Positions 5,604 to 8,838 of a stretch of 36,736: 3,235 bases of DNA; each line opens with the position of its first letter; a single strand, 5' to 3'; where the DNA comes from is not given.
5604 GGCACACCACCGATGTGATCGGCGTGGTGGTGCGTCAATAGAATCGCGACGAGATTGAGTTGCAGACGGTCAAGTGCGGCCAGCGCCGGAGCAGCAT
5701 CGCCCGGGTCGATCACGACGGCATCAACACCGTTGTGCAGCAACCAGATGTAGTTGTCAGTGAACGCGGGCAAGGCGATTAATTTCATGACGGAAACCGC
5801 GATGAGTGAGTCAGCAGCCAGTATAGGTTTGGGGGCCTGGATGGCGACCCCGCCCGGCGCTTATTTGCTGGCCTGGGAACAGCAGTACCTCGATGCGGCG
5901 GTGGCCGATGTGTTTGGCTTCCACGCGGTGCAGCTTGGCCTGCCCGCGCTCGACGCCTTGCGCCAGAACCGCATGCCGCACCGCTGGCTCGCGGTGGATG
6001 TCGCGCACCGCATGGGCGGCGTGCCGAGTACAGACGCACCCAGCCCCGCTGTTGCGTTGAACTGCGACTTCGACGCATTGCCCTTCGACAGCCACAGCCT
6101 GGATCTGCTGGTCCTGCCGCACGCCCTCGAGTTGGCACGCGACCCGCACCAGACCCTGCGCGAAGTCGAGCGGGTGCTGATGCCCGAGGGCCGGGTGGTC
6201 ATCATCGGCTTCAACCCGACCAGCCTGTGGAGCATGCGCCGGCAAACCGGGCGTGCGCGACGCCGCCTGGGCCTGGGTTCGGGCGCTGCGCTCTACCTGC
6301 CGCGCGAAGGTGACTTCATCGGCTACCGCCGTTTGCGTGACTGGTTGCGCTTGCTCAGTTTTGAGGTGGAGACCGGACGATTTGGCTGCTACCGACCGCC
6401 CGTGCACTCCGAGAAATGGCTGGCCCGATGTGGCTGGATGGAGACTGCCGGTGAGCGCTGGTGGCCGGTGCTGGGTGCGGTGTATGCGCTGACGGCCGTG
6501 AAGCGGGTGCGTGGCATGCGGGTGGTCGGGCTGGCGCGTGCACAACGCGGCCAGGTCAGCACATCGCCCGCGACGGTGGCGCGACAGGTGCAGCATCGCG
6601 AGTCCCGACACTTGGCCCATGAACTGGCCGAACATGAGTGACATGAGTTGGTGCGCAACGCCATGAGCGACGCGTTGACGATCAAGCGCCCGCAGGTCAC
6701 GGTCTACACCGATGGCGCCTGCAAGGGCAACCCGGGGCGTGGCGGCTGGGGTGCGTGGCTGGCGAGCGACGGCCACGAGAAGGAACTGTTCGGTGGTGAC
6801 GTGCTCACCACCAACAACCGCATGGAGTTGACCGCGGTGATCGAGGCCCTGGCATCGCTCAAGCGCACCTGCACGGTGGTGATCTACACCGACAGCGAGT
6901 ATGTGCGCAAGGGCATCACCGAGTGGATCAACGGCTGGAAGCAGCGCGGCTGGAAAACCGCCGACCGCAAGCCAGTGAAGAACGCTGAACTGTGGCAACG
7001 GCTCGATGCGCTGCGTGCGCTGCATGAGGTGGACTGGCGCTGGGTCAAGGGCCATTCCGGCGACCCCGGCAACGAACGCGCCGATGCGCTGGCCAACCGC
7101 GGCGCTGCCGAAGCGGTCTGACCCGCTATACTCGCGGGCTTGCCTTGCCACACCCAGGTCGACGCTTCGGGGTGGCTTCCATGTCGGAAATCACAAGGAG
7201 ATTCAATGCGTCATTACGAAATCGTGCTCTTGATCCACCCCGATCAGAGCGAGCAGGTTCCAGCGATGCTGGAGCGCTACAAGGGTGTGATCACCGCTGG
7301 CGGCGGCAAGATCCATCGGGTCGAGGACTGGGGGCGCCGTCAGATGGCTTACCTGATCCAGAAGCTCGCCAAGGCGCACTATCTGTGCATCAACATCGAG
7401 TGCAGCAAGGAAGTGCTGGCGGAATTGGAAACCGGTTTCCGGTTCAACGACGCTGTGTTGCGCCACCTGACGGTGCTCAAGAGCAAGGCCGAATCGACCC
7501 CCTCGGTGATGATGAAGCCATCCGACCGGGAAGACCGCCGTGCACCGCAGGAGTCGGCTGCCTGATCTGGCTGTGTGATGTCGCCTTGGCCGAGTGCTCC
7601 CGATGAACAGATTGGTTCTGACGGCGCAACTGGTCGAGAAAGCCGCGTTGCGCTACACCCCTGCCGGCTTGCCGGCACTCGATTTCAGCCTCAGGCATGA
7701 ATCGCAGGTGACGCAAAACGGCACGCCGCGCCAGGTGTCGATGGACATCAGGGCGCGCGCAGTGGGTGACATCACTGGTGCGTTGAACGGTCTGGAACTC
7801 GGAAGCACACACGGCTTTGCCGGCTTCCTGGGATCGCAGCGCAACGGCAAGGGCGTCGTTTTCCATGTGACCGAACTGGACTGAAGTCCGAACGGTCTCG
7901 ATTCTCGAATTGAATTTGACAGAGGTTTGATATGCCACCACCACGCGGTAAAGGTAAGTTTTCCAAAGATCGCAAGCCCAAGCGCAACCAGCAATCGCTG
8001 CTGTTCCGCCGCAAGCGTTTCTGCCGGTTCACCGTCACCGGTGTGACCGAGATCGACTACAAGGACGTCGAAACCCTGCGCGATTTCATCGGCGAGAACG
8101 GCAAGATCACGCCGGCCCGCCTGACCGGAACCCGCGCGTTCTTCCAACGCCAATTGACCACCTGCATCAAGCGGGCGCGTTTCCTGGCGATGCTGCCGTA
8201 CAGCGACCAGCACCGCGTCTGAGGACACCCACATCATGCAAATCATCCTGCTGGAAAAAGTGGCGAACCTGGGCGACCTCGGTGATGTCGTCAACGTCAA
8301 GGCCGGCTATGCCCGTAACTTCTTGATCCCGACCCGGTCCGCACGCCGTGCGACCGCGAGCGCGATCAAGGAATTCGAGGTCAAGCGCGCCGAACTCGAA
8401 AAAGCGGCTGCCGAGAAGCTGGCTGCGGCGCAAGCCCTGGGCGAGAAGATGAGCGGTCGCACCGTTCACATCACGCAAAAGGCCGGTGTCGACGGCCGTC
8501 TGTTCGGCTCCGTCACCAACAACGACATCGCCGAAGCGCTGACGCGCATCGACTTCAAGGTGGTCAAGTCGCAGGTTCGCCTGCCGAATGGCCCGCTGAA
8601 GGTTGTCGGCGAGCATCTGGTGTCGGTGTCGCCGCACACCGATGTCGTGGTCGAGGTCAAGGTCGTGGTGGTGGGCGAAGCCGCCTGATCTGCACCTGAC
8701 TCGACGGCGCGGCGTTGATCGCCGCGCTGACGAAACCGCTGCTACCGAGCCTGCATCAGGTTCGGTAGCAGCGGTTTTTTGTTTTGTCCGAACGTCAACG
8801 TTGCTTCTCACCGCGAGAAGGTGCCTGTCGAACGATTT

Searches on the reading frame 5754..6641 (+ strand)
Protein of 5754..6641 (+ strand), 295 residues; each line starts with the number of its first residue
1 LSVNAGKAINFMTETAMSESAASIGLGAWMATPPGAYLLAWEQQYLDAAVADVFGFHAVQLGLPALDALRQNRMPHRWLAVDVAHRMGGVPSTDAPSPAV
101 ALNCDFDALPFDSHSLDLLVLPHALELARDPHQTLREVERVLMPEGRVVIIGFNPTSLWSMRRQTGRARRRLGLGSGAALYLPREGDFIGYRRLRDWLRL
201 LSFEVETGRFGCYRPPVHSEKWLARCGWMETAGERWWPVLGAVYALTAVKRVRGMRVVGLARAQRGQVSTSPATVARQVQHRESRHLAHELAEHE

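Call 117: search_protein_families(library=pfam, proteins=[window:5754-6641:+], max_evalue=0.0001)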
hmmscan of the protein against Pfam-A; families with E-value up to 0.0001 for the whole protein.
window:5754-6641:+ (295 aa): 3 families
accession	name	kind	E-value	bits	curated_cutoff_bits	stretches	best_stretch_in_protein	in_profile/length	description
PF08241.18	Methyltransf_11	-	2.7e-10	41.2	21.2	1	73-150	18-95/95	Methyltransferase domain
PF13649.12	Methyltransf_25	-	5.1e-05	24.3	27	0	75-146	21-97/97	Methyltransferase domain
PF13847.12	Methyltransf_31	-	9e-05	22.6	27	0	103-154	60-113/145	Methyltransferase domain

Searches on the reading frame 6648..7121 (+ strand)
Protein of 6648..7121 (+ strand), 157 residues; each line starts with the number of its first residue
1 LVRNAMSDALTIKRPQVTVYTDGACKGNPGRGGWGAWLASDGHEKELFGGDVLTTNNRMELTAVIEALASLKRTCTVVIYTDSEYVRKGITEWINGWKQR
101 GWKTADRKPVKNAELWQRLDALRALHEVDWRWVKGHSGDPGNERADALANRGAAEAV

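Call 117: search_protein_families(library=pfam, proteins=[window:6648-7121:+], max_evalue=0.0001)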
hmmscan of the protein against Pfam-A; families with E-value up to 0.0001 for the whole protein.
window:6648-7121:+ (157 aa): 1 family
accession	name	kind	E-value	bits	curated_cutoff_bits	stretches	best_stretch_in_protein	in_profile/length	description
PF00075.30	RNase_H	-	1.7e-51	174.6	25.8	1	16-153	3-140/141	RNase H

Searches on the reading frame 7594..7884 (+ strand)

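Call 117: search_protein_families(library=pfam, proteins=[window:7594-7884:+], max_evalue=0.0001)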
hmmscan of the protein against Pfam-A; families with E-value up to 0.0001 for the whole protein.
window:7594-7884:+ (96 aa): 1 family
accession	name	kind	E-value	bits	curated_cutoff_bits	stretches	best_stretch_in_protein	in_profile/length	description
PF22657.2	SSB_1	-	2.5e-32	111.4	27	1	5-94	1-91/91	Another single-strand binding protein family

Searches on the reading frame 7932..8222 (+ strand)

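Call 117: search_protein_families(library=pfam, proteins=[window:7932-8222:+], max_evalue=0.0001)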
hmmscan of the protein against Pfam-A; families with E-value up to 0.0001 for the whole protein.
window:7932-8222:+ (96 aa): 1 family
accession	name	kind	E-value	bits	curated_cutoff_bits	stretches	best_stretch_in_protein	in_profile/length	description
PF01084.26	Ribosomal_S18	-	1.6e-21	76.6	21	1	38-88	2-52/52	Ribosomal protein S18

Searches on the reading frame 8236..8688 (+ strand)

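Call 117: search_protein_families(library=pfam, proteins=[window:8236-8688:+], max_evalue=0.0001)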
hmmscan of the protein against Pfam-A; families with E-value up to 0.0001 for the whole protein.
window:8236-8688:+ (150 aa): 2 families
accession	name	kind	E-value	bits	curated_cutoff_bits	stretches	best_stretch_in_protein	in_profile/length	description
PF03948.19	Ribosomal_L9_C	-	1.1e-23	83.9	23.2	1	63-146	1-85/86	Ribosomal protein L9, C-terminal domain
PF01281.25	Ribosomal_L9_N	-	6.4e-21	74.1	20.7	1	1-47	1-47/47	Ribosomal protein L9, N-terminal domain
